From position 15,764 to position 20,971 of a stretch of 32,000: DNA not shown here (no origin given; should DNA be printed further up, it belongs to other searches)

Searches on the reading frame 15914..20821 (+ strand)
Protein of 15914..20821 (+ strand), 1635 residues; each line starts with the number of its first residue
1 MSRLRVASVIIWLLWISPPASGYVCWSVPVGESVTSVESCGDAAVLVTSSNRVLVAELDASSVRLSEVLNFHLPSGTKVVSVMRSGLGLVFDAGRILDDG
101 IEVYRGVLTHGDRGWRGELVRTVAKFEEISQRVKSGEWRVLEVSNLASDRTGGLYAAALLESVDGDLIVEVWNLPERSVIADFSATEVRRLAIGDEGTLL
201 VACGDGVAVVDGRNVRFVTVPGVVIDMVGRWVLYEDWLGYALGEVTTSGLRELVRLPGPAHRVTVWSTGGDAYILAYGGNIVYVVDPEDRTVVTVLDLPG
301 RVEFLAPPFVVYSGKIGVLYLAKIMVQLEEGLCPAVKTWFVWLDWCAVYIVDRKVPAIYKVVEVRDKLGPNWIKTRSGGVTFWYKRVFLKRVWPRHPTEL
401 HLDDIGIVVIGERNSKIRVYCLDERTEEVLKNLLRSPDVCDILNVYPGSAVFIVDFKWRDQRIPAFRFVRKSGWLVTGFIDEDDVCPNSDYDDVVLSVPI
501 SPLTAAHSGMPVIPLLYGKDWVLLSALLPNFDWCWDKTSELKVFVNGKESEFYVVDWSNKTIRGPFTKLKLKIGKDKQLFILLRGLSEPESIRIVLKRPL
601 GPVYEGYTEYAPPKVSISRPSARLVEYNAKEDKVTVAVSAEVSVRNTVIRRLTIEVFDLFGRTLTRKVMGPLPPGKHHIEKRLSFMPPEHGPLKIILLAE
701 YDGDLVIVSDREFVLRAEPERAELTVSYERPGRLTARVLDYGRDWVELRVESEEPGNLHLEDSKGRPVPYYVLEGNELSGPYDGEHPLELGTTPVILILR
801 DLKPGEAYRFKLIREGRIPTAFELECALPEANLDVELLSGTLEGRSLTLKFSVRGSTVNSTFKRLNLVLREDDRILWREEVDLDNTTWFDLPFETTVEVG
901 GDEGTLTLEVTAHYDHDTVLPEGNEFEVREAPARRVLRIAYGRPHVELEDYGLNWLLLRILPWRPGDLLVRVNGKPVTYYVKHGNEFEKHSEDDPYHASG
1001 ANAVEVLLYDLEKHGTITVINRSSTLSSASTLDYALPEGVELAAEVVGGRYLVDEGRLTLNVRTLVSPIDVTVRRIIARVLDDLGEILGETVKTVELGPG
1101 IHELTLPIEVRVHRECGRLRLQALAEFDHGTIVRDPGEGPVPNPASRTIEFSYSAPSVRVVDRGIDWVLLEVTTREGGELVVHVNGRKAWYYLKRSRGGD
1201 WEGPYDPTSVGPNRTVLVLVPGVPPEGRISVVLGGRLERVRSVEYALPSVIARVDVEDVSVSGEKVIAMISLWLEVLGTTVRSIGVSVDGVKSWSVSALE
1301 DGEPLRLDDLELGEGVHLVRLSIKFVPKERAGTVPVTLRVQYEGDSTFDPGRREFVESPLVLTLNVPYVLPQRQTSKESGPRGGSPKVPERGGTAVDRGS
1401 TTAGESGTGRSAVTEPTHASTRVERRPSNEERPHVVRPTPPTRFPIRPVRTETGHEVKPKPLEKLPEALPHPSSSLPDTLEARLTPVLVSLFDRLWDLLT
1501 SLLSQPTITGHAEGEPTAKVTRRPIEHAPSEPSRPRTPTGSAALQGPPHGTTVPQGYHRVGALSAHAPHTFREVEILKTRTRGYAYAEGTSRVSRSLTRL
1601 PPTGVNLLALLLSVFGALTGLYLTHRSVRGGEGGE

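Call 7: search_protein_families(library=pfam, proteins=[window:15914-20821:+], max_evalue=0.01)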
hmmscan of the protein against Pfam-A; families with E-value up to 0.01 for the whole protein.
window:15914-20821:+ (1635 aa): 0 families

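Call 54: search_protein_families(library=pfam, proteins=[P0008, L014:3-536:+, L014:545-1105:-], max_evalue=0.01)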
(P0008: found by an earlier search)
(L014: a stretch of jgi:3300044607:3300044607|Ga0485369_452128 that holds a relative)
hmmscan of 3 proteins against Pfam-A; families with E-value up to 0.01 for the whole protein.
P0008 (649 aa): 0 families

L014:3-536:+ (177 aa): 0 families

L014:545-1105:- (186 aa): 2 families
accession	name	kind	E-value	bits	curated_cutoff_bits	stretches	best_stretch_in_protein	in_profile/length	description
PF13470.12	PIN_3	-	5.8e-10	40.4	27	1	2-149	3-113/115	PIN domain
PF01850.27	PIN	-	2e-07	32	23.6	1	101-158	61-119/120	PIN domain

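Call 69: search_protein_families(library=ncbifam, proteins=[window:15914-20818:+, P0008], max_evalue=0.01)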
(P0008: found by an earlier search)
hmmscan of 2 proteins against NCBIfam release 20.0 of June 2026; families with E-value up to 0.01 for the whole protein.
window:15914-20818:+ (1635 aa): 0 families

P0008 (649 aa): 0 families
